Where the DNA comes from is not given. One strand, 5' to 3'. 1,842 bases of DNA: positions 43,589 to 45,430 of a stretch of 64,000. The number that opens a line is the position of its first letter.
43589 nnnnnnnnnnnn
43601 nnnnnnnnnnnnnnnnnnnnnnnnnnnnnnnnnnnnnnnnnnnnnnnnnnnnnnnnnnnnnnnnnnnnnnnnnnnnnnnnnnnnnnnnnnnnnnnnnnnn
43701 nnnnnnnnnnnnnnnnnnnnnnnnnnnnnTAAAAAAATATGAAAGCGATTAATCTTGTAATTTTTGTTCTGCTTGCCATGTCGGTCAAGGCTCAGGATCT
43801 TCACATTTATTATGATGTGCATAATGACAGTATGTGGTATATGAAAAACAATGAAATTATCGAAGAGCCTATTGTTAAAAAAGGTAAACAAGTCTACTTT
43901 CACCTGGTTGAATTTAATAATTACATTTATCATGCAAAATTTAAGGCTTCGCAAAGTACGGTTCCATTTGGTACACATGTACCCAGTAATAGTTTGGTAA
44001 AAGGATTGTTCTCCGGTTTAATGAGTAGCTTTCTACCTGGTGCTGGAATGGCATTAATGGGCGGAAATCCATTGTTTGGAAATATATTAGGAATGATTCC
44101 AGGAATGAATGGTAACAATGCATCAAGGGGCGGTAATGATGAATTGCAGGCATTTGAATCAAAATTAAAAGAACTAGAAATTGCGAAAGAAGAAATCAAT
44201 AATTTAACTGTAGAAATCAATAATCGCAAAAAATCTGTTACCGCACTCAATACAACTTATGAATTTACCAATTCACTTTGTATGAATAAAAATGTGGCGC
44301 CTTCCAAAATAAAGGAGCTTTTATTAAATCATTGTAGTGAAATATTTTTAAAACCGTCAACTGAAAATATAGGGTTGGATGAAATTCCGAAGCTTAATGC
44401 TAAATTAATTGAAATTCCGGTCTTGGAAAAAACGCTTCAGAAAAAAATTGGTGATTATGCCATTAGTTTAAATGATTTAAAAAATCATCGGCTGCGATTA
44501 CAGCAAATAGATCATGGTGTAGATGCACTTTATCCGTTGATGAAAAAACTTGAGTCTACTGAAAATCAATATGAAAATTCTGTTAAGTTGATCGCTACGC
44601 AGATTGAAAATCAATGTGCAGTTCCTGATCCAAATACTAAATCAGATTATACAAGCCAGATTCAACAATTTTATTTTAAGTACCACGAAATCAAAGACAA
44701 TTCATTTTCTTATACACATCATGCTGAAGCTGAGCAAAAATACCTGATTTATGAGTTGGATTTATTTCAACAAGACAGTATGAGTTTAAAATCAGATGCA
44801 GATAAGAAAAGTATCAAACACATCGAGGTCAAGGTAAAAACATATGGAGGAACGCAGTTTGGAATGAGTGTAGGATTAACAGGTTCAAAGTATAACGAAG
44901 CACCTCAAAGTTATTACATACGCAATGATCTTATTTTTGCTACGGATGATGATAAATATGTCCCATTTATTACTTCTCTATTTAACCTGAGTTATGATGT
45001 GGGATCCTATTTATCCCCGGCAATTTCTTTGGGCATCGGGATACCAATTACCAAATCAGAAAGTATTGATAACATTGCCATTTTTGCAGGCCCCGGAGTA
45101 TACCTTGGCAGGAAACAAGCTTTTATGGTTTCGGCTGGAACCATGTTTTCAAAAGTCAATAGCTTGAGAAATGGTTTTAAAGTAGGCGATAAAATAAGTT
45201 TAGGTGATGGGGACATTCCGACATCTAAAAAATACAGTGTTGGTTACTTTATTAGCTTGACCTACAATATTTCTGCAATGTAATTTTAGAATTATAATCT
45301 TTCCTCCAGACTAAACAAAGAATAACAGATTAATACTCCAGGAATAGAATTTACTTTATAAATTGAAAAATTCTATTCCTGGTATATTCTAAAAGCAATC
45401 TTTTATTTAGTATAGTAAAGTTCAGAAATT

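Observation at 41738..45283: Coupled exported pair: caspase-like C14 protease with a DUF4384-like tail, plus an uncharacterised 514-aa partner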

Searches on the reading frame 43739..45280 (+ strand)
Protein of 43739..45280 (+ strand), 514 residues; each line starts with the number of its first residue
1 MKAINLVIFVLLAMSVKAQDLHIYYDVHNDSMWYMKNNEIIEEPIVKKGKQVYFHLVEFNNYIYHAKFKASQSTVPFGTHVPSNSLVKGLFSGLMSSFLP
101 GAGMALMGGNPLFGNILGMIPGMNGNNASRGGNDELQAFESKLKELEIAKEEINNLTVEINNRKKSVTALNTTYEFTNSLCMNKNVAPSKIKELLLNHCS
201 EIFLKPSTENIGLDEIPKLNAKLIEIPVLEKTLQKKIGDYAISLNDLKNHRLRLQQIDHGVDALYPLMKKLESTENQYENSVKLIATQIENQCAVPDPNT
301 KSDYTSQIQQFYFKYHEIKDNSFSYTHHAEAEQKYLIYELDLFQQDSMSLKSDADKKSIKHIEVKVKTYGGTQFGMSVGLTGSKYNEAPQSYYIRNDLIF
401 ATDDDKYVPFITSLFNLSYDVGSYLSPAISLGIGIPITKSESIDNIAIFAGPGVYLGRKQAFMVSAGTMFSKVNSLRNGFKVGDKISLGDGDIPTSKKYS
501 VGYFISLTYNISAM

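Call 3: search_protein_families(library=pfam, proteins=[window:43739-45280:+], max_evalue=1)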
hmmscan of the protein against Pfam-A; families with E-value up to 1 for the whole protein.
window:43739-45280:+ (514 aa): 1 family
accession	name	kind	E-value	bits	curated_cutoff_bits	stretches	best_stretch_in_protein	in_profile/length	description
PF02996.22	Prefoldin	-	0.22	11.9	23.2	1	134-208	3-75/120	Prefoldin subunit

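Call 4: search_protein_families(library=ncbifam, proteins=[window:43739-45280:+], max_evalue=1)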
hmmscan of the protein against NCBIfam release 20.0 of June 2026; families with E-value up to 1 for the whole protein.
window:43739-45280:+ (514 aa): 3 families
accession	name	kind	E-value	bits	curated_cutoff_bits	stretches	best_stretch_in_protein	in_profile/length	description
NF003034.1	PRK03918.1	equivalog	0.00084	17.4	700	1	133-314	220-399/878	DNA double-strand break repair ATPase Rad50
NF009453.0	PRK12813.1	equivalog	0.041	13.4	264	1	272-312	26-65/223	flagellar basal body rod modification protein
NF045995.1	MAG0865_DivIVA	hypoth_equivalog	0.13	12.4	55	1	255-292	23-60/69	MAG0865 family DivIVA-related protein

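Call 5: search_protein_families(library=padloc, proteins=[window:43739-45280:+], max_evalue=1)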
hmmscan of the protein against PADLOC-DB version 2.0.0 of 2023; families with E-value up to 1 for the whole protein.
window:43739-45280:+ (514 aa): 1 family
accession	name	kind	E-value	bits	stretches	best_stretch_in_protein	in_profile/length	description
PDLC00006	DruC1|DruC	-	0.025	11.1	1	138-320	172-343/626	Unknown function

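Call 6: find_homologous_proteins(query=window:43739-45280:+)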
Query window:43739-45280:+ (514 aa): 26 proteins with E <= 0.001 among 8000 candidates.
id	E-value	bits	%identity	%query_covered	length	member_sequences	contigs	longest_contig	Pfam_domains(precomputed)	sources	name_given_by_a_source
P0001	0.0e+0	1147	100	100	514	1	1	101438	-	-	-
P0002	1.2e-294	996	84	100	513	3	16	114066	-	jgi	jgi:hypothetical protein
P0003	7.5e-220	749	64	100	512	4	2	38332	-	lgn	-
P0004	2.7e-218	744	65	100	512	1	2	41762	-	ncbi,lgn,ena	-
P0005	3.1e-209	714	61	100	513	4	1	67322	-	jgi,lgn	jgi:hypothetical protein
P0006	1.5e-197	675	60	100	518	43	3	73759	-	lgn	-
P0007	1.9e-192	658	58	100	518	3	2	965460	-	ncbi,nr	ncbi:MAG: hypothetical protein IPL31_02675 [Saprospiraceae bacterium]|nr:hypothetical protein [Sapro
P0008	6.4e-191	653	57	99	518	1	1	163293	-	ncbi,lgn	ncbi:MAG: hypothetical protein ABI851_04205 [Saprospiraceae bacterium]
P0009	1.8e-184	632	58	93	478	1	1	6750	-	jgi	jgi:hypothetical protein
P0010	9.6e-137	475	44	100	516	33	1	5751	-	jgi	-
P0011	4.2e-136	473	45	100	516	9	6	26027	-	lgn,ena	-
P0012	1.3e-131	458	41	99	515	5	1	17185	-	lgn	-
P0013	2.3e-131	457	41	99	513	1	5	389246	-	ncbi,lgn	-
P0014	1.0e-130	455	40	99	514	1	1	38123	-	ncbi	-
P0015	7.1e-130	452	40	99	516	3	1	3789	-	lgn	-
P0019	4.0e-117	410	39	99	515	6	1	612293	-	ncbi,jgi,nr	ncbi:MAG: hypothetical protein KBH75_10590 [Saprospiraceae bacterium]|jgi:hypothetical protein|nr:hy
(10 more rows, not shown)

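Call 9: find_encoding_contigs(protein=P0019, flank=8000, max_places=2)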
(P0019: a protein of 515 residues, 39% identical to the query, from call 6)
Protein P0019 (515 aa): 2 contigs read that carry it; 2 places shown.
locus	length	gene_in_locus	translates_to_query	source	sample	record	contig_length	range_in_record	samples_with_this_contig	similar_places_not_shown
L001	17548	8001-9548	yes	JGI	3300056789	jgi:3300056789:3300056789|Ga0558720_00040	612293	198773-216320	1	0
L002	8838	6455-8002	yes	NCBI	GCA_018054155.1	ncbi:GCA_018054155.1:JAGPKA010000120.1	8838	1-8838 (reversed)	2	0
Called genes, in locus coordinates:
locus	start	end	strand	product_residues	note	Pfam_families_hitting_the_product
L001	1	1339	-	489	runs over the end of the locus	PF07719:TPR_2 (faint), PF13181:TPR_8 (faint), PF00515:TPR_1 (faint), PF13424:TPR_12 (weak)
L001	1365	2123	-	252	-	-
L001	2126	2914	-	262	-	PF01784:DUF34_NIF3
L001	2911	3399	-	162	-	PF01467:CTP_transf_like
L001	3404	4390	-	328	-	PF03706:LPG_synthase_TM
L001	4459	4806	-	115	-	PF02261:Asp_decarbox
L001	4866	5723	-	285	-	PF02569:Pantoate_ligase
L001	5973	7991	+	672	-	PF00656:Peptidase_C14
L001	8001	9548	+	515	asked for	-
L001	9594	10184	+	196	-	-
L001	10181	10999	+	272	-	-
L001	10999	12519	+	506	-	-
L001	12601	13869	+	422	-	PF01595:CNNM, PF00571:CBS, PF03471:CorC_HlyC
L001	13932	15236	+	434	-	PF05226:CHASE2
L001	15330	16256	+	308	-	-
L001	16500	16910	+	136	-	-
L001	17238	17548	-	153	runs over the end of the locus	PF13358:DDE_3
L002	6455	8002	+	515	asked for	-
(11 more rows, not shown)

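Call 10: find_encoding_contigs(protein=P0013, flank=8000, max_places=2)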
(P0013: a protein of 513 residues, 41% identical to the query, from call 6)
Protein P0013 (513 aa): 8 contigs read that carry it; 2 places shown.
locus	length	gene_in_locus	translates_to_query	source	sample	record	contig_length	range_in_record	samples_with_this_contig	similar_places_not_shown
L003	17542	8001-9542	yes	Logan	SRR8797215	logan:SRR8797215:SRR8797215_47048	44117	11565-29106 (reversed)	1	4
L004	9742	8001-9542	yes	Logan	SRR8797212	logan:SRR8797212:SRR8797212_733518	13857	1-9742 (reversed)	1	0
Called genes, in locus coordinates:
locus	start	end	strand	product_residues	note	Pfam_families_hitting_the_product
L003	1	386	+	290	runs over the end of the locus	PF00483:NTP_transferase, PF12804:NTP_transf_3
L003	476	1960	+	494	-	PF22842:Pel9A-like_beta_helix, PF13229:Beta_helix (weak), PF17161:DUF5123 (faint), PF18962:Por_Secre_tail (faint)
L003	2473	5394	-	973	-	PF02811:PHP, PF07733:DNA_pol3_alpha, PF17657:DNA_pol3_finger, PF14579:HHH_6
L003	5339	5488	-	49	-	-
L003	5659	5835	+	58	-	-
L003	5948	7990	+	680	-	PF00656:Peptidase_C14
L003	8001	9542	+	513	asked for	-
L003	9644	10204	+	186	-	-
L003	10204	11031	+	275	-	-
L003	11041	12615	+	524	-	-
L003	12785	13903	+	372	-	PF05226:CHASE2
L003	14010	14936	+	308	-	-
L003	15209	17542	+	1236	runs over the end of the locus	PF07504:FTP (weak), PF01447:Peptidase_M4, PF02868:Peptidase_M4_C, PF17803:Cadherin_4, PF17892:Cadherin_5 (weak), PF17963:Big_9, PF17803:Cadherin_4, PF17963:Big_9, +1 more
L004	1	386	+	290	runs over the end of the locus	PF00483:NTP_transferase, PF12804:NTP_transf_3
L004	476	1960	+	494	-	PF22842:Pel9A-like_beta_helix, PF13229:Beta_helix (weak), PF17161:DUF5123 (faint), PF18962:Por_Secre_tail (faint)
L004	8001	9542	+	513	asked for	-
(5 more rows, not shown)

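Call 11: find_encoding_contigs(protein=P0007, flank=8000, max_places=2)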
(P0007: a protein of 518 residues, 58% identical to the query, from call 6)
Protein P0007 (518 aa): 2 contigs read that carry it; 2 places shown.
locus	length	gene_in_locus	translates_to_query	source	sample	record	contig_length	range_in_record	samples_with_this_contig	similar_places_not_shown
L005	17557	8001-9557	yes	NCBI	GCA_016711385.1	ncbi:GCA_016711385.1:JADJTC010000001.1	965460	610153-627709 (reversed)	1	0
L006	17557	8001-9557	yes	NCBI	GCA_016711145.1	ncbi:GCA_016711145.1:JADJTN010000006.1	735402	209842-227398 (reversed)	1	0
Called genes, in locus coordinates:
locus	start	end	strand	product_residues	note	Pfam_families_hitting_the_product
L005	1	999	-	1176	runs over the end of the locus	PF00400:WD40, PF23381:Beta-prop_IFT122_1st, PF23409:Beta-prop_EML, PF23414:Beta-prop_EML_2, PF24814:WD40_Prp19, PF25172:Beta-prop_WDR3_2nd, PF25174:Beta-prop_THOC3, PF24807:WD40_CDC20-Fz, +101 more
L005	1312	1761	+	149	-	PF00583:Acetyltransf_1, PF13673:Acetyltransf_10, PF13508:Acetyltransf_7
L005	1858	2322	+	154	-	PF12680:SnoaL_2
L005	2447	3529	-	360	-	PF00691:OmpA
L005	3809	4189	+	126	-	PF00085:Thioredoxin (weak), PF00578:AhpC-TSA, PF08534:Redoxin, PF13098:Thioredoxin_2 (weak), PF13905:Thioredoxin_8 (weak)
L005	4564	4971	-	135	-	-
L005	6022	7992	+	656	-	PF00656:Peptidase_C14, PF14326:DUF4384 (weak)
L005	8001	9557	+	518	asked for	-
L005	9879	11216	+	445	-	PF28541:DUF8433, PF00119:ATP-synt_A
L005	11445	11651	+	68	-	PF00137:ATP-synt_C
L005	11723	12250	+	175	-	PF00430:ATP-synt_B, PF05405:Mt_ATP-synt_B (faint)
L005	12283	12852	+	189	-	PF00213:OSCP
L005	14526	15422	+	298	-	PF00231:ATP-synt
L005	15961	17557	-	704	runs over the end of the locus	PF09371:Tex_N, PF14639:YqgF (faint), PF22706:Tex_central_region, PF16921:Tex_YqgF, PF14635:HHH_7, PF12836:HHH_3, PF17674:HHH_9, PF00575:S1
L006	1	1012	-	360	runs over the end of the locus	PF25174:Beta-prop_THOC3, PF00400:WD40, PF24105:Beta-prop_CAF1B_HIR1, PF24814:WD40_Prp19, PF25168:Beta-prop_WDR36-Utp21_2nd, PF25173:Beta-prop_WDR3_1st, PF25391:WD40_Gbeta, PF13570:Beta-prop_ACSF4, +58 more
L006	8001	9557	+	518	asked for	-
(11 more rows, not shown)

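Call 26: predict_structure(alignment_id=A1)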
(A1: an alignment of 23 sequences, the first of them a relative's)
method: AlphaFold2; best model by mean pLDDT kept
length: 514 residues; sequences in the alignment: 23
mean_pLDDT: 77.9   pTM: 0.56
mean pLDDT of the five models: 77.9, 76.0, 75.1, 74.5, 73.1
residues with pLDDT >= 90: 122; 70-90: 282; 50-70: 51; < 50: 59
segments of 3 or more residues with pLDDT < 50: 78-130, 349-352
pLDDT, mean of each block of 10 residues (from residue 1): 67 63 93 91 89 93 88 61 28 31 34 44 39 69 82 86 86 79 86 88 84 89 88 85 83 74 68 73 73 56 83 89 89 90 70 64 89 89 92 88 91 92 85 88 87 87 94 86 79 84 94 68
secondary structure, 60 per line:
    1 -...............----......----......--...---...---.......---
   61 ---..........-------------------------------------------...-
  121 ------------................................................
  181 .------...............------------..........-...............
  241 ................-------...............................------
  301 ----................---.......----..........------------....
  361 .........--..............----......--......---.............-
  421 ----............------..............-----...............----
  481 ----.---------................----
elements in order: H2-16 E21-26 E31-36 E39-41 E45-47 E51-57 E64-73 H133-181 H188-202 H215-224 H226-256 H264-294 H305-320 E324-330 E335-344 E357-369 E372-385 E390-395 E398-403 E407-419 E425-436 E443-456 E462-476 E495-510

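Call 28: search_protein_representatives(alignment_id=A1)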
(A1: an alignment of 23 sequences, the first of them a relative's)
Query: 23 sequences, 514 profile positions. Proteins with E-value up to 0.001 (for the whole library): 1298; up to 1e-10: 509; up to 1e-30: 193. The best 150 are listed.
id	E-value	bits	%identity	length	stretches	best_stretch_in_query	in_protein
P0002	1.7e-229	779.4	-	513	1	1-513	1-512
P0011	1.2e-213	727.1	-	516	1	1-513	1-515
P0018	6.7e-211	718.1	-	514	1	1-513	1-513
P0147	1.3e-207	707.3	-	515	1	1-512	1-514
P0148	2.7e-196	669.9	-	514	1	1-512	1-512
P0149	4.0e-165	567.0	-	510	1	1-513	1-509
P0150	2.0e-137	475.7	-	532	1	8-513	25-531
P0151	4.0e-127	441.7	-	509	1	1-512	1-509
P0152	7.2e-123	427.6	-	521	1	6-512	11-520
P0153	1.2e-118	413.6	-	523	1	6-512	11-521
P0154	4.8e-117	408.4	-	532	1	3-512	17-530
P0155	3.6e-116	405.5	-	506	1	14-511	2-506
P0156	9.1e-114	397.6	-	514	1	1-511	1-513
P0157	2.6e-113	396.1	-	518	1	3-513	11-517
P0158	1.6e-109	383.6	-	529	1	6-510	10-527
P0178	2.4e-85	303.8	-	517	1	4-513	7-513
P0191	6.8e-82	292.4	-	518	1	5-512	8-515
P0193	3.3e-81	290.2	-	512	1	2-511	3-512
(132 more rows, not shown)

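Call 29: fold_search(model_id=the predicted structure, library=pdb)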
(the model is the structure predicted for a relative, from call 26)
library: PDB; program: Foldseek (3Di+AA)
matches with E <= 10: 837; with E <= 0.001: 0
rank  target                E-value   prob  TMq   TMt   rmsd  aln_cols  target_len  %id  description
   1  3pgs_A                2.0e-03  0.54  0.11  0.13  36.9       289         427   10  Phe3Gly mutant of EcFadL (released 2011-05-25)
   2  3pgs_B                2.4e-03  0.57  0.12  0.14  36.9       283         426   10  Phe3Gly mutant of EcFadL (released 2011-05-25)
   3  2r4l_C                7.0e-03  0.60  0.12  0.14  30.9       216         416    9  Crystal structure of the long-chain fatty acid transporter FadL mutant P34A (released 2008-09-16)
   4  3pgu                  7.0e-03  0.51  0.13  0.15  39.2       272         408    9  Phe3Glu mutant of EcFadL (released 2011-05-25)
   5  2r4o_A                7.8e-03  0.41  0.12  0.14  37.5       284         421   10  Crystal structure of the long-chain fatty acid transporter FadL mutant delta NPA (released 2008-09-16)
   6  9fzc_A                9.1e-03  0.72  0.14  0.29  12.9       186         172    9  Structure of OmpA-short in complex with nanobody Nb01 (released 2024-07-17)
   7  1t16_A                1.0e-02  0.44  0.13  0.15  37.7       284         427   11  Crystal structure of the bacterial fatty acid transporter FadL from Escherichia coli (released 2004-06-15)
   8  1p4t                  1.1e-02  0.89  0.14  0.36  15.8       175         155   14  Crystal structure of Neisserial surface protein A (NspA) (released 2003-07-22)
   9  2r4l_A                1.2e-02  0.47  0.12  0.14  31.3       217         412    7  Crystal structure of the long-chain fatty acid transporter FadL mutant P34A (released 2008-09-16)
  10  7de8                  1.3e-02  0.28  0.09  0.13  28.0       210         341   11  Crystal Structure of outer membrane protein PorB with G103K mutations from Neisseria meningitidis W135 (released 2021-03-31)
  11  3dwn_A                1.6e-02  0.25  0.11  0.13  36.8       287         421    9  Crystal structure of the long-chain fatty acid transporter FadL mutant A77E/S100R (released 2008-12-16)
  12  3wi5                  1.7e-02  0.47  0.11  0.16  25.4       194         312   10  Crystal structure of the Loop 7 mutant PorB from Neisseria meningitidis serogroup B (released 2014-01-01)
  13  9a2m_MODEL_1_A        1.7e-02  0.47  0.12  0.15  24.1       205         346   11  Model of E. coli OmpA by in-cell photo-crosslinking MS and deep learning (released 2023-02-24)
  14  3pf1_A                1.7e-02  0.25  0.11  0.13  37.4       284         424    9  E. coli FadL Asp348Ala mutant (released 2011-05-25)
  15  2r4p_A                1.9e-02  0.25  0.12  0.14  37.5       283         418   11  Crystal structure of the long-chain fatty acid transporter FadL mutant G212E (released 2008-09-16)
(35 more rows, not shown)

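Call 35: find_related_loci(query=A1, collection=genome_contigs, flank=9000)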
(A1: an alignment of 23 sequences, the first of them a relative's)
Query A1 (514 aa) in genome_contigs; peptide patterns used: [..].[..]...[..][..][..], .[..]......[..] (x = any residue, [..] = any of these).
133 stretches matched a pattern; 24 encode a relative of the query (tblastn E <= 1e-3); 23 distinct loci.
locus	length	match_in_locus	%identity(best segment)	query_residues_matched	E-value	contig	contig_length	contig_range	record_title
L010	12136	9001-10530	63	1-514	0e+0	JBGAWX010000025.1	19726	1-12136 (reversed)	MAG: Saprospiraceae bacterium isolate MAG_AAO_AS.16 AAOAS-16_NODE_25_length_19726_cov_3.580080, whole genome shotgun seq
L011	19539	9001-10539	61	1-514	0e+0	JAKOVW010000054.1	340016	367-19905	MAG: Bacteroidota bacterium isolate JPNG_maxbin.068 k201_417088, whole genome shotgun sequence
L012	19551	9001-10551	60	1-513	0e+0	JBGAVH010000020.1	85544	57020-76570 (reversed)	MAG: Saprospiraceae bacterium isolate MAG_AAO_AS.28 AAOAS-28_NODE_20_length_85544_cov_17.765769, whole genome shotgun se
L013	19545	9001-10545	57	5-513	0e+0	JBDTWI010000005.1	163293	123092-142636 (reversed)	MAG: Saprospiraceae bacterium isolate cluster3_bin.88 NODE_99_length_163293_cov_17.278318, whole genome shotgun sequence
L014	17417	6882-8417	65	1-514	0e+0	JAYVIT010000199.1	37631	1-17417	MAG: Saprospiraceae bacterium isolate GL51_Up_metabinner_17 GL51_Up_metabinner_17_198, whole genome shotgun sequence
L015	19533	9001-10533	41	1-511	1e-138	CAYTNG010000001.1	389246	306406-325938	MAG TPA_asm: uncultured Saprospiraceae bacterium isolate SRP189682_co1_339 genome assembly, contig: NODE_3_length_389246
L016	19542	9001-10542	45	1-513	7e-145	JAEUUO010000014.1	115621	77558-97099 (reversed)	MAG: Saprospiraceae bacterium isolate new MAG-357 k141_4320775, whole genome shotgun sequence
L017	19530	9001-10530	38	6-512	8e-124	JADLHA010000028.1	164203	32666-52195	MAG: Saprospiraceae bacterium isolate SJ462 c_000000835995, whole genome shotgun sequence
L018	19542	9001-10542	39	1-513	5e-124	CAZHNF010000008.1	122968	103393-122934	MAG TPA_asm: uncultured Saprospiraceae bacterium isolate SRP173033_co3_79 genome assembly, contig: NODE_78_length_122968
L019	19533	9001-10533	39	2-511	7e-121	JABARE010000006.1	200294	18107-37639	MAG: Saprospiraceae bacterium isolate Bin_50R c_000000000322, whole genome shotgun sequence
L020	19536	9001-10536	36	1-511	3e-119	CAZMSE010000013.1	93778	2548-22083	MAG TPA_asm: uncultured Saprospiraceae bacterium isolate SRP173033_co3_183 genome assembly, contig: NODE_159_length_9377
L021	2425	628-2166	37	1-513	5e-118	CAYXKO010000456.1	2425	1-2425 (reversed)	MAG TPA_asm: uncultured Saprospiraceae bacterium isolate SRP173033_co2_67 genome assembly, contig: NODE_48667_length_242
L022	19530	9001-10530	37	4-513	2e-110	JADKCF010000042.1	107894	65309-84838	MAG: Saprospiraceae bacterium isolate OdNE_18-Q3-R46-58_BATAC.404 tig00228797-10-1078010, whole genome shotgun sequence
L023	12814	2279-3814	35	1-513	3e-103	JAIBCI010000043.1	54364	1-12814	MAG: Saprospiraceae bacterium isolate SSF64 UP4B160714_NODE_160_length_54364_cov_6.417704, whole genome shotgun sequence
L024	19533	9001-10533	34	1-512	3e-100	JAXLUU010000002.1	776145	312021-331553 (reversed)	MAG: Saprospiraceae bacterium isolate STL-BAC38 C1.268.fa-2, whole genome shotgun sequence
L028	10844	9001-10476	27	6-509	1e-43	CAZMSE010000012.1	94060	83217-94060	MAG TPA_asm: uncultured Saprospiraceae bacterium isolate SRP173033_co3_183 genome assembly, contig: NODE_156_length_9406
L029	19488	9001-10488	27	7-510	6e-38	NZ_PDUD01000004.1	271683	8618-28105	Flavilitoribacter nigricans DSM 23189 = NBRC 102662 contig4, whole genome shotgun sequence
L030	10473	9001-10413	22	1-511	4e-37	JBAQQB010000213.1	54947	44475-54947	MAG: Saprospiraceae bacterium isolate MFD03278_ilm_asm_bin14 k127_41647, whole genome shotgun sequence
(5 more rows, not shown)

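Call 37: search_protein_families(library=pfam, proteins=[L001:9594-10181:+, L001:10181-10996:+, L001:10999-12516:+, L001:13932-15233:+, L001:15330-16253:+, L001:16500-16907:+], max_evalue=0.1)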
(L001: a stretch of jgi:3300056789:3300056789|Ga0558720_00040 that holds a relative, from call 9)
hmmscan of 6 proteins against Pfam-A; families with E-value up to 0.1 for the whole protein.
L001:9594-10181:+ (196 aa): 1 family
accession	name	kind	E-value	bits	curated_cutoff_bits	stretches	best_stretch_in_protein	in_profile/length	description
PF04542.20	Sigma70_r2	-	0.054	13.7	24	1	33-99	1-69/71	Sigma-70 region 2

L001:10181-10996:+ (272 aa): 1 family
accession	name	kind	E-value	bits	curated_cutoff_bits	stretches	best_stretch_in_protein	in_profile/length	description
PF13432.12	TPR_16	-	0.063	14.2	32.7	0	164-218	5-59/65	Tetratricopeptide repeat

L001:10999-12516:+ (506 aa): 0 families

L001:13932-15233:+ (434 aa): 1 family
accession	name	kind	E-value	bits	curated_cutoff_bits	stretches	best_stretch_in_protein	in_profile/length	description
PF05226.16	CHASE2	-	8.2e-22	78.4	26.3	1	86-329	53-235/257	CHASE2 domain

L001:15330-16253:+ (308 aa): 0 families

L001:16500-16907:+ (136 aa): 1 family
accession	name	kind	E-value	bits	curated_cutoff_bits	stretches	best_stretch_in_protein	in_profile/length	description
PF10103.15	Zincin_2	-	0.045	13.5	25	1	83-132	239-288/344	Zincin-like metallopeptidase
